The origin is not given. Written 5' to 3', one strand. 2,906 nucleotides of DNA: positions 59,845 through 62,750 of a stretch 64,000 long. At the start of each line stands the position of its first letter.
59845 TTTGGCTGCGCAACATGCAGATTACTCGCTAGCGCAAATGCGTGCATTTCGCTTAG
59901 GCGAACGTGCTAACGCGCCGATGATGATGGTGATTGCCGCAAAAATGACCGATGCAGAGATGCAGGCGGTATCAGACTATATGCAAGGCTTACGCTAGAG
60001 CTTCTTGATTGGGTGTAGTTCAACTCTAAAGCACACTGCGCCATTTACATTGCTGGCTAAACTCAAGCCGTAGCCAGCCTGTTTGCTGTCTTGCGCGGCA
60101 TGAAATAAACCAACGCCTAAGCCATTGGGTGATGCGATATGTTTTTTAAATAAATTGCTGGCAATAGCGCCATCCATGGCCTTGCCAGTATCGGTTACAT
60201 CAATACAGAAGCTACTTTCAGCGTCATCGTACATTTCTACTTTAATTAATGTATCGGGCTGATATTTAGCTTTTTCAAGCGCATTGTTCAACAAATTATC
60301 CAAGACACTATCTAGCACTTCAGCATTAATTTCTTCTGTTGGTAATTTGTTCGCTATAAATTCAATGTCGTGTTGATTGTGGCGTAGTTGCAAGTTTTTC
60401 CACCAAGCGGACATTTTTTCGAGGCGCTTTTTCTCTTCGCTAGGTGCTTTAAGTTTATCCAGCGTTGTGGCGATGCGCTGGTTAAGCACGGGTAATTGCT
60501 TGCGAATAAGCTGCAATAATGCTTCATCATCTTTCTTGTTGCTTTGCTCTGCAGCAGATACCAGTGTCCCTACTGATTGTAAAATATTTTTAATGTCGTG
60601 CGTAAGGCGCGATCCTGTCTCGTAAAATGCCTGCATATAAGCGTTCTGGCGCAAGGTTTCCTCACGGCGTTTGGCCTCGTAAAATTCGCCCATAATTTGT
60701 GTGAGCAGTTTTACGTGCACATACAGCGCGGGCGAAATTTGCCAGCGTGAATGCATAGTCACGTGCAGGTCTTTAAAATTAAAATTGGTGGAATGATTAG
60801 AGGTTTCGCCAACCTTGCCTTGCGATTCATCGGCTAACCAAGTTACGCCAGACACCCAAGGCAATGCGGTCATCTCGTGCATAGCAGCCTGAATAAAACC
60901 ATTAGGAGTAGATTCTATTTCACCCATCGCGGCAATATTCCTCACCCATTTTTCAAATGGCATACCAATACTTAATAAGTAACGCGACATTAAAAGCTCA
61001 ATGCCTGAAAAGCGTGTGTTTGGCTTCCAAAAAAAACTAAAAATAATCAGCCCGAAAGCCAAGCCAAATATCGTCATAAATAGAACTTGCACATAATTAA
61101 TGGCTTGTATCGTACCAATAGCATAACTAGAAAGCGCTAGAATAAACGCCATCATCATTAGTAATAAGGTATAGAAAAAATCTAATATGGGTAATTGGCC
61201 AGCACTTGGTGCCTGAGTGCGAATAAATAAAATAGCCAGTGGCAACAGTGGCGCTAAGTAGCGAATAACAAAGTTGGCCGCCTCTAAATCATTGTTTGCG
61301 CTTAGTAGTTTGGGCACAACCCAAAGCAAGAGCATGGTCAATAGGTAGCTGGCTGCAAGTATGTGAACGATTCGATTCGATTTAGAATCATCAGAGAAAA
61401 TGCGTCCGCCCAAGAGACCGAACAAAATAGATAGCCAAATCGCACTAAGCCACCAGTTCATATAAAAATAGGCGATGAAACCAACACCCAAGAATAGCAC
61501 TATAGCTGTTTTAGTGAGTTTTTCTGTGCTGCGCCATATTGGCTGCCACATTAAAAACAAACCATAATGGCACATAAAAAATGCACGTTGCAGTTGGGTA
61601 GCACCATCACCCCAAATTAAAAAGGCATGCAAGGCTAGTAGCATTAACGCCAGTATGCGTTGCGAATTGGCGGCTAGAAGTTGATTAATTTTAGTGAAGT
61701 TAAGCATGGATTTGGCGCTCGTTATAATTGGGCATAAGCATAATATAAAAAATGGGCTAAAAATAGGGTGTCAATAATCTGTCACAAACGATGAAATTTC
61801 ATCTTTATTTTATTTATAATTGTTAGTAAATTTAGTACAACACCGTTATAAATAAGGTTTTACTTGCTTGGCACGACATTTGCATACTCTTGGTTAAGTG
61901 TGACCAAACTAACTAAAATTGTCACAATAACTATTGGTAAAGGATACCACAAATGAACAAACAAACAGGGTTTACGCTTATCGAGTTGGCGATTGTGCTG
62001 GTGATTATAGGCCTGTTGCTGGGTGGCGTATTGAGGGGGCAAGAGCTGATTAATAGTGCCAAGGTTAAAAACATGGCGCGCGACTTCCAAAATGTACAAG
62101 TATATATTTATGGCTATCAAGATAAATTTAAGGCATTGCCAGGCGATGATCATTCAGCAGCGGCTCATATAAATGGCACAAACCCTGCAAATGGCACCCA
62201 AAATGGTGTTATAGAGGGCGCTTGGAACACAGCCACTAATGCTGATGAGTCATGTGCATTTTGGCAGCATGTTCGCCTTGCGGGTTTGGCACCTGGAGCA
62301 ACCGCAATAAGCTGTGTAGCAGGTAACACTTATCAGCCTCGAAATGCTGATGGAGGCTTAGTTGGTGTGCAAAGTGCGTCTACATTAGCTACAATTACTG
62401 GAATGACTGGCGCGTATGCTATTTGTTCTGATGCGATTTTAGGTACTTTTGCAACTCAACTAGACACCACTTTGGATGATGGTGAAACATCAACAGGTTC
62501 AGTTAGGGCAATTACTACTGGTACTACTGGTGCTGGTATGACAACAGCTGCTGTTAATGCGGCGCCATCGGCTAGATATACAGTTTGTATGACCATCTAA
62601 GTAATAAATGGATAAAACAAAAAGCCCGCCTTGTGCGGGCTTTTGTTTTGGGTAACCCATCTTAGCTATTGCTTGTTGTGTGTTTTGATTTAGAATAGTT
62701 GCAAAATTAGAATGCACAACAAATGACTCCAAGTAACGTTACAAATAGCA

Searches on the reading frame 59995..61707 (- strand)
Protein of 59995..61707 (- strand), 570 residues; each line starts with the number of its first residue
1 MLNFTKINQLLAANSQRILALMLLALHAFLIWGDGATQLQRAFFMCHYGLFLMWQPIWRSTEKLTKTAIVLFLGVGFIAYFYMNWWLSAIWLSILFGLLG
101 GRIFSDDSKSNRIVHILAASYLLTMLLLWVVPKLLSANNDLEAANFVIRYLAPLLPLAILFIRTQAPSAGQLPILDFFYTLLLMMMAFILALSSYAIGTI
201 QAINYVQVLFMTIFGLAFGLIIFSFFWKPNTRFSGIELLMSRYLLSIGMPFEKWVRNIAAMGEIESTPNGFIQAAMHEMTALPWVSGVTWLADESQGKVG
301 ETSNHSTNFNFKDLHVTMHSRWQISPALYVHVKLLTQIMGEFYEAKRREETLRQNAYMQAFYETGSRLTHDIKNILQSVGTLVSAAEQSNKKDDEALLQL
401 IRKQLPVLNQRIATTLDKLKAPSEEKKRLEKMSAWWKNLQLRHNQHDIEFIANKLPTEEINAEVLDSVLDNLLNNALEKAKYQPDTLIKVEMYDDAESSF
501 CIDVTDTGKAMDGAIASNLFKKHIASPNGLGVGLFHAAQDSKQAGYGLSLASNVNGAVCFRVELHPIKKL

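Call 66: search_protein_families(library=pfam, proteins=[window:59995-61707:-], max_evalue=0.00001)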
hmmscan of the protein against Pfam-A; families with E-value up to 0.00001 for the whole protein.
window:59995-61707:- (570 aa): 1 family
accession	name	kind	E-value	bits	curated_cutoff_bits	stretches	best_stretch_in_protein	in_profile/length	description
PF02518.31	HATPase_c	-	3.1e-07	31.3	26.4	1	464-564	5-107/111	Histidine kinase-, DNA gyrase B-, and HSP90-like ATPase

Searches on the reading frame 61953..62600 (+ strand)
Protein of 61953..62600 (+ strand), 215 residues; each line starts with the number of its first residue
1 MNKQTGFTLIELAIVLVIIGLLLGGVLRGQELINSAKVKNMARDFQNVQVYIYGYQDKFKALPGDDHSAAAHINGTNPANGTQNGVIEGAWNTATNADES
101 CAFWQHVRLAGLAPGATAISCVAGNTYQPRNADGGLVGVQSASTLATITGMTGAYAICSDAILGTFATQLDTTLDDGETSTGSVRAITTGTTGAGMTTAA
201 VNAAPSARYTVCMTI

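Call 66: search_protein_families(library=pfam, proteins=[window:61953-62600:+], max_evalue=0.00001)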
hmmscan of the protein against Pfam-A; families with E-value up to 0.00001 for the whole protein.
window:61953-62600:+ (215 aa): 1 family
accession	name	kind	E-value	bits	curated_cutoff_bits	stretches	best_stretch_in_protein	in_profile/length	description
PF07963.17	N_methyl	-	2.5e-08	33.6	21.2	1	1-27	1-27/27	Prokaryotic N-terminal methylation motif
